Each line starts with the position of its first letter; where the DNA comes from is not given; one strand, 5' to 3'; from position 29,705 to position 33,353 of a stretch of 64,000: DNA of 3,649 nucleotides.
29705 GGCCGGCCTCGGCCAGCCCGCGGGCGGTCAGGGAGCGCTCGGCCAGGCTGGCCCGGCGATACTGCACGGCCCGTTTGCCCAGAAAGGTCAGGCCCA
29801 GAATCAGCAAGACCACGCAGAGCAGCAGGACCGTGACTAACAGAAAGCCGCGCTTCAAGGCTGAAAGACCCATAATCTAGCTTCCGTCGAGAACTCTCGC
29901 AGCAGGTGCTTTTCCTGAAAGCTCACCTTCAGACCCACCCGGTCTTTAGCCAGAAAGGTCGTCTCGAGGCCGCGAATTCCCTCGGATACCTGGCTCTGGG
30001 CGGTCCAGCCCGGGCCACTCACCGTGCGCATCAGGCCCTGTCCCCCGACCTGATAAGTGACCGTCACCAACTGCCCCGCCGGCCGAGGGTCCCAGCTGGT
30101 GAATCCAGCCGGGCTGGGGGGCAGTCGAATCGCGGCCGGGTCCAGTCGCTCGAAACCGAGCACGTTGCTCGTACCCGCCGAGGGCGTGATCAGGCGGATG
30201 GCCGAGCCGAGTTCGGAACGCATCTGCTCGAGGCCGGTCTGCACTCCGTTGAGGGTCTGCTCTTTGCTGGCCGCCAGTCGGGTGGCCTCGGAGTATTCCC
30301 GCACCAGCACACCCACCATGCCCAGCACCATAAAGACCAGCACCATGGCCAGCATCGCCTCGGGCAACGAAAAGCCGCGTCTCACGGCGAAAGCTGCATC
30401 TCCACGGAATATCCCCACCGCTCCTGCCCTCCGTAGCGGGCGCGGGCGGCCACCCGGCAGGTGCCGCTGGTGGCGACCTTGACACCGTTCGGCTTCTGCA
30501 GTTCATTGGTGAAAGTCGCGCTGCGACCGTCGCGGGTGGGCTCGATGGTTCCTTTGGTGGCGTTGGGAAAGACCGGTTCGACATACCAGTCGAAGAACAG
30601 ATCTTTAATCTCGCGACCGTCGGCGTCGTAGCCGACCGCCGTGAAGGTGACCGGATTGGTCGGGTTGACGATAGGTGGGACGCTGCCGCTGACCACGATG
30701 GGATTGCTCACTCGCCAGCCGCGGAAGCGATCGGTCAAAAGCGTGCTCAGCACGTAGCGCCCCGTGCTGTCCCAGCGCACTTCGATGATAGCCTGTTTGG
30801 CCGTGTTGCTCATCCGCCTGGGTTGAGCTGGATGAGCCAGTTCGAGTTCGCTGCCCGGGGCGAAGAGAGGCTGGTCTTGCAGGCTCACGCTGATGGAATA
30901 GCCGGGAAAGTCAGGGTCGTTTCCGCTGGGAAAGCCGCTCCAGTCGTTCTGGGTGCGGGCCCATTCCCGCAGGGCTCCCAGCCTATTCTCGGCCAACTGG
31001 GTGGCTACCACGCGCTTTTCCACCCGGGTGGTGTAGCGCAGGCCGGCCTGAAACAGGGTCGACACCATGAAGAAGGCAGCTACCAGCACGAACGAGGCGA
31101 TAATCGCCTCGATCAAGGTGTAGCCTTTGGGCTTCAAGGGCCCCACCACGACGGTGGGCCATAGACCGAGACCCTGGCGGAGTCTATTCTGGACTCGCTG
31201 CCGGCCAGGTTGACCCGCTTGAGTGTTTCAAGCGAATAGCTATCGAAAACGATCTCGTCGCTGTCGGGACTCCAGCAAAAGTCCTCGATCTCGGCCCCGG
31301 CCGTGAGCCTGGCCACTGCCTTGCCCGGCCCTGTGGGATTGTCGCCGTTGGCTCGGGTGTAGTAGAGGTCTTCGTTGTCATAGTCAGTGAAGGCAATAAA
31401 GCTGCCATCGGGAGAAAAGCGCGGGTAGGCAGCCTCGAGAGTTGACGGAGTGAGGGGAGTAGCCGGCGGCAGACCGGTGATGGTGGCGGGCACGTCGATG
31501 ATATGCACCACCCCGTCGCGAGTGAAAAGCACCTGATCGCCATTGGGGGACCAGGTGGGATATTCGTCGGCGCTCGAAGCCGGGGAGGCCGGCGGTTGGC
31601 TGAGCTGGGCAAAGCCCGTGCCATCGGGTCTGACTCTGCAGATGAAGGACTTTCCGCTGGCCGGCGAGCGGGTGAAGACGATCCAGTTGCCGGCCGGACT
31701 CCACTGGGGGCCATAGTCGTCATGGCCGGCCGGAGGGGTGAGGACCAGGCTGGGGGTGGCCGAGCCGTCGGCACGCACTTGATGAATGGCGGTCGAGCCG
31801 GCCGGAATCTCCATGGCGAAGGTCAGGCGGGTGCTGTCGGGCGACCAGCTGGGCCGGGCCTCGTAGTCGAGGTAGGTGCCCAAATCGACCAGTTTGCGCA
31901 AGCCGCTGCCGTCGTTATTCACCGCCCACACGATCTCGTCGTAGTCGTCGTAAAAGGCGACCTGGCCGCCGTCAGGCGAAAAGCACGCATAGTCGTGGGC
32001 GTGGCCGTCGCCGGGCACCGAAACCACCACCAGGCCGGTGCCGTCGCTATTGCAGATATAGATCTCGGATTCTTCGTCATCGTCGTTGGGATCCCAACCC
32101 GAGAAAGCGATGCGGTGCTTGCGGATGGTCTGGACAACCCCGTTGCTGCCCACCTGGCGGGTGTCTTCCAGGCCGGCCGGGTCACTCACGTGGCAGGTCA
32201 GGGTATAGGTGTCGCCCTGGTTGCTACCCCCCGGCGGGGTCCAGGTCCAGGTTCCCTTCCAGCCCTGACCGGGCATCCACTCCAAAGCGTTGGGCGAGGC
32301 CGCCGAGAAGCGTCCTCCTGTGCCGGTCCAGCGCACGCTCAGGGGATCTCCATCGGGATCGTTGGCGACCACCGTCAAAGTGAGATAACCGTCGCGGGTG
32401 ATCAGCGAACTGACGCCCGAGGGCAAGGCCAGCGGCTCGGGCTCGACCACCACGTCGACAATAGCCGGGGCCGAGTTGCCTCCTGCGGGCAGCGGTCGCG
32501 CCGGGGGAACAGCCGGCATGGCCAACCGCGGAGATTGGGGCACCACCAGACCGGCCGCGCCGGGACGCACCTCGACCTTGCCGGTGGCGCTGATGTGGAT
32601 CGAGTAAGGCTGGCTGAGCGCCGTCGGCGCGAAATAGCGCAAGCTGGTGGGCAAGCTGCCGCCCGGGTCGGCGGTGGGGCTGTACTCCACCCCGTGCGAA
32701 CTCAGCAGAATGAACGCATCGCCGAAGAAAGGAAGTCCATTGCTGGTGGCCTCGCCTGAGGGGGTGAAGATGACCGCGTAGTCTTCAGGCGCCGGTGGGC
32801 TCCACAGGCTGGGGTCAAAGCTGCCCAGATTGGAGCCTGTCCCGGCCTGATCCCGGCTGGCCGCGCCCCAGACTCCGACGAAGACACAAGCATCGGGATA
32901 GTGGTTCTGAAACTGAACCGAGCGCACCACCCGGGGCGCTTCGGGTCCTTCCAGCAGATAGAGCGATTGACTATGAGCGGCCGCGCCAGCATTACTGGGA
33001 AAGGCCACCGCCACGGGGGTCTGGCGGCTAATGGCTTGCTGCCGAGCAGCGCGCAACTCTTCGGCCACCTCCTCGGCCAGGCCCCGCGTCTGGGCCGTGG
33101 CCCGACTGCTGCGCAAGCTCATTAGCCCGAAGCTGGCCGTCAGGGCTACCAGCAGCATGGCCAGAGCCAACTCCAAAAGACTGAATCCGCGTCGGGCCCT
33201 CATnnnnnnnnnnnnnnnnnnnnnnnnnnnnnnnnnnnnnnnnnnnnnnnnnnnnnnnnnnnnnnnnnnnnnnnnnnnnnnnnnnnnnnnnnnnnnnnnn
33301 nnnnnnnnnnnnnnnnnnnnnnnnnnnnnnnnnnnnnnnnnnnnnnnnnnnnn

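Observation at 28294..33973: Pilus/T2SS-like cluster with a split PilC and a pseudopilin fused to a TolB-type beta-propeller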

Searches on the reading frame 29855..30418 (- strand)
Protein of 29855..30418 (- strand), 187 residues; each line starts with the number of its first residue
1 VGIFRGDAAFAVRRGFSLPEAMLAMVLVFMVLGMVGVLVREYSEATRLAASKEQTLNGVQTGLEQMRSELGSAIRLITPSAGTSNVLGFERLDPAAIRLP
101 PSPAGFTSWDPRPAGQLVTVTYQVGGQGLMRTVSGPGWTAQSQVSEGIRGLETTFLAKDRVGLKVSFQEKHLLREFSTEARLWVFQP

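Call 4: search_protein_families(library=pfam, proteins=[window:29855-30418:-], max_evalue=0.1)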
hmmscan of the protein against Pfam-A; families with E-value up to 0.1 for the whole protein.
window:29855-30418:- (187 aa): 2 families
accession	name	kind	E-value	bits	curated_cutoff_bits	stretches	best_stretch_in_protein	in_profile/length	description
PF07963.17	N_methyl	-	0.0011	18.8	21.2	1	13-35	4-26/27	Prokaryotic N-terminal methylation motif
PF12606.13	RELT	-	0.064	12.8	25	0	22-39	3-20/42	Tumour necrosis factor receptor superfamily member 19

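Call 44: search_protein_families(library=ncbifam, proteins=[window:29855-30418:-], max_evalue=0.1)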
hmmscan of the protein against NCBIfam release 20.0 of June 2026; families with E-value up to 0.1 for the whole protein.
window:29855-30418:- (187 aa): 5 families
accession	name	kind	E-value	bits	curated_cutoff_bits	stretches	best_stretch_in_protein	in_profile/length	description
NF007660.0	PRK10332.1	equivalog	8.5e-05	23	86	1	10-44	5-39/107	prepilin-type N-terminal cleavage/methylation domain-containing protein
NF007800.0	PRK10506.1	equivalog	0.013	15.3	158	1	12-57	7-52/163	prepilin peptidase-dependent protein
TIGR01708.2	typeII_sec_gspH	equivalog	0.025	14.6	80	1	14-56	2-44/169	type II secretion system minor pseudopilin GspH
NF041002.1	pilin_ComGF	equivalog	0.055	13.7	80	1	14-72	2-58/139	competence type IV pilus minor pilin ComGF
NF041013.1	T4P_ComGE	equivalog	0.087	12.9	49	0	14-65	4-55/83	competence type IV pilus minor pilin ComGE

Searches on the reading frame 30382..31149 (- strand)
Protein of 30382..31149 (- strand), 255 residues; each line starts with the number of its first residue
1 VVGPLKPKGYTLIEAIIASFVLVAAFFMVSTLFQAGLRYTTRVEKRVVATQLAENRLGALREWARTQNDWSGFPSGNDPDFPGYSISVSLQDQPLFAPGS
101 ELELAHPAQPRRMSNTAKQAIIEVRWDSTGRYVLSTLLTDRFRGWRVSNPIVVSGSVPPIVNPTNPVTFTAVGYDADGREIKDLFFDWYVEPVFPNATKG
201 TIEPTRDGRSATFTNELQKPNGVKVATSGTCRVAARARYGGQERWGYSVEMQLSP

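Call 4: search_protein_families(library=pfam, proteins=[window:30382-31149:-], max_evalue=0.1)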
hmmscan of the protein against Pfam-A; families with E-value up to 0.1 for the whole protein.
window:30382-31149:- (255 aa): 1 family
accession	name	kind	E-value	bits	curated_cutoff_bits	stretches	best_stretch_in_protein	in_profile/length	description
PF07963.17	N_methyl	-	0.047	13.7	21.2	1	8-23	5-20/27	Prokaryotic N-terminal methylation motif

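Call 44: search_protein_families(library=ncbifam, proteins=[window:30382-31149:-], max_evalue=0.1)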
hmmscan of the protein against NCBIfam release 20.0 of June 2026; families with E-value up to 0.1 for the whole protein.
window:30382-31149:- (255 aa): 3 families
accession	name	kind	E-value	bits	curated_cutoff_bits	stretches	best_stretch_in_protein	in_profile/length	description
TIGR02523.1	type_IV_pilV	equivalog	0.014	15.8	52.2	1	8-61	2-55/139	type IV pilus modification protein PilV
NF041002.1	pilin_ComGF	equivalog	0.018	15.3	80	1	8-41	2-35/139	competence type IV pilus minor pilin ComGF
TIGR01707.1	gspI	equivalog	0.08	13.5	44.35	0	9-59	1-51/101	type II secretion system minor pseudopilin GspI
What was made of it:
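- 30382..31149 (-): I: 255-aa pseudopilin (KG|YTLIE) with an extra conserved C-terminal beta-rich domain (FFxWY motif). Weak PilV/GspI matches (call 44).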

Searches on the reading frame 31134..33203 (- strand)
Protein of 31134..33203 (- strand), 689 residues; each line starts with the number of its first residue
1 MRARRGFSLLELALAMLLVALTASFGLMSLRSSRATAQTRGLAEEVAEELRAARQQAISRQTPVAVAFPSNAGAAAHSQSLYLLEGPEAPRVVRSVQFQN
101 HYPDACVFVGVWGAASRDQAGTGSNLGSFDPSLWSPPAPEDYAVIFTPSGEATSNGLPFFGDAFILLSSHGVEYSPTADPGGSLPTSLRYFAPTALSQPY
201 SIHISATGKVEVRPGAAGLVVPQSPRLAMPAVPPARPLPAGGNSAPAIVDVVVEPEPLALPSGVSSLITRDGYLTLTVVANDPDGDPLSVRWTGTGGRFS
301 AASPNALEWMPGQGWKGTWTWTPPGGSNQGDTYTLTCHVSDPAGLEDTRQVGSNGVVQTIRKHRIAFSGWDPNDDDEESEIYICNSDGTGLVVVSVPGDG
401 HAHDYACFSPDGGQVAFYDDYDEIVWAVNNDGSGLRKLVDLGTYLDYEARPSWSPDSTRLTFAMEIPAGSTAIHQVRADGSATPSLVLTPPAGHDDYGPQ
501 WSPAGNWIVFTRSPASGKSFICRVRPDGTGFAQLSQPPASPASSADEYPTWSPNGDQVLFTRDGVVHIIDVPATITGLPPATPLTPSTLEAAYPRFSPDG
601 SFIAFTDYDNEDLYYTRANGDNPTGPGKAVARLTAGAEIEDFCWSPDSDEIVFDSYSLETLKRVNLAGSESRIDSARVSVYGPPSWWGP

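Call 4: search_protein_families(library=pfam, proteins=[window:31134-33203:-], max_evalue=0.1)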
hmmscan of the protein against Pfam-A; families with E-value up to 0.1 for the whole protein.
window:31134-33203:- (689 aa): 7 families
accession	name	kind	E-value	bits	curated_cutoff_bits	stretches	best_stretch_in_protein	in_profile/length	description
PF07676.18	PD40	-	1.5e-15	57.1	20.9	4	582-606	2-26/38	WD40-like Beta Propeller Repeat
PF00930.27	DPPIV_N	-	8.4e-09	35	22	0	582-620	36-72/354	Dipeptidyl peptidase IV (DPP IV) N-terminal region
PF17963.7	Big_9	-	8.5e-08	33.4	23.6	1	268-351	13-86/89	Bacterial Ig domain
PF07963.17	N_methyl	-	0.0019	18.2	21.2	1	1-24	1-24/27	Prokaryotic N-terminal methylation motif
PF12019.13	GspH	-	0.004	18.1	21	1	43-153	2-84/108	Type II transport protein GspH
PF12279.13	DUF3619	-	0.0044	17.9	22.2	1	37-79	15-60/130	Protein of unknown function (DUF3619)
PF19077.6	Big_13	-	0.032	15.1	27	0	314-350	59-94/102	Bacterial Ig-like domain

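Call 44: search_protein_families(library=ncbifam, proteins=[window:31134-33203:-], max_evalue=0.1)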
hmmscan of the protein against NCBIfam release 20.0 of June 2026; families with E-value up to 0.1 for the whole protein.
window:31134-33203:- (689 aa): 10 families
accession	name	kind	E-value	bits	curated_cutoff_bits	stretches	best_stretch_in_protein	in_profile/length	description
TIGR02800.1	propeller_TolB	equivalog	1.4e-17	63.7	343.15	2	406-563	240-385/418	Tol-Pal system beta propeller repeat protein TolB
NF033523.0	lasso_peptidase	equivalog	8.6e-13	47.9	400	2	590-655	89-150/638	Atxe2 family lasso peptide isopeptidase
TIGR01708.2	typeII_sec_gspH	equivalog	4e-08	33.4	80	1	5-67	2-64/169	type II secretion system minor pseudopilin GspH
NF002183.0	PRK01029.1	equivalog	3.9e-07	29.5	405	2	448-511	283-344/429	Tol-Pal system protein TolB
NF053518.1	DipepPtdsDpp5Prph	equivalog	2.3e-06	26.4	900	1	373-479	36-138/655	dipeptidyl-peptidase Dpp5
NF047827.1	T3SSXpsH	equivalog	2e-05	24.4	160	1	5-63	1-59/145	type II secretion system protein XpsH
NF040982.1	ComGD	equivalog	0.00015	22.2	70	1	5-72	2-69/139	competence type IV pilus minor pilin ComGD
TIGR02596.1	TIGR02596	subfamily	0.00059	20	70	1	7-77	1-71/196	Verru_Chthon cassette protein D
NF007800.0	PRK10506.1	equivalog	0.0012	18.7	158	1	1-59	5-63/163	prepilin peptidase-dependent protein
TIGR02532.1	IV_pilin_GFxxxE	domain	0.0021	17.9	16.3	1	4-27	1-24/24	prepilin-type N-terminal cleavage/methylation domain-containing protein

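Call 56: search_solved_structures(query=window:31134-33203:-, max_evalue=0.01)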
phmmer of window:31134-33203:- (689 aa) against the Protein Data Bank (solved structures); distinct sequences matched with E-value up to 0.01: 1.
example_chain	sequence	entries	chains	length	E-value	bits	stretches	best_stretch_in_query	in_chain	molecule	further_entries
2ojh_A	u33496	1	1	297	2.5e-07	32.7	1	452-575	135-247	Uncharacterized protein Atu1656/AGR_C_3050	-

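Call 67: predict_structure(protein=window:31134-33203:-)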
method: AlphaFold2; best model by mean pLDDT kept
length: 689 residues; sequences in the alignment: 1
mean_pLDDT: 36.5   pTM: 0.22
mean pLDDT of the five models: 36.5, 30.5, 30.4, 29.0, 26.9
residues with pLDDT >= 90: 0; 70-90: 14; 50-70: 30; < 50: 645
segments of 3 or more residues with pLDDT < 50: 1-4, 28-32, 52-283, 287-314, 316-323, 329-658, 660-689
pLDDT, mean of each block of 10 residues (from residue 1): 54 73 61 50 53 38 33 32 33 35 40 35 35 42 39 32 36 32 27 31 37 34 25 27 33 34 35 42 47 40 34 43 49 43 35 31 31 36 33 34 35 37 35 29 26 26 26 27 29 27 31 32 34 30 33 37 34 34 36 35 37 38 34 36 36 45 42 41 44
secondary structure, 60 per line:
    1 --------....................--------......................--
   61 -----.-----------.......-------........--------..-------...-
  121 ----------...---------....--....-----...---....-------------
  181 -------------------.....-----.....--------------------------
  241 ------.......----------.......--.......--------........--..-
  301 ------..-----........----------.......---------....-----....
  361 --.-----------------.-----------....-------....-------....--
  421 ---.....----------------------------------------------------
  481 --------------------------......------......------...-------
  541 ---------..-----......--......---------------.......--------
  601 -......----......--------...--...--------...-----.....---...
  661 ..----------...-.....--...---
elements in order (helices of 4 or more, strands of 3 or more residues): H9-28 H37-58 E78-84 E92-99 E143-146 E149-152 E158-160 E164-167 E200-204 E210-214 E247-253 E264-270 E273-279 E288-295 E314-321 E332-338 E348-351 E357-360 E393-396 E404-407 E415-418 E424-428 E507-512 E519-524 E531-533 E557-562 E565-570 H586-592 E602-607 E612-617 E631-633 E642-644 E650-654 H658-662 E677-681
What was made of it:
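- The propeller has no structural model: single-sequence AF2 failed (call 67).
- Tried and rejected: Single-sequence AF2 of the 689-aa pseudopilin failed (pLDDT 36.5, call 67), so there is no propeller model.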
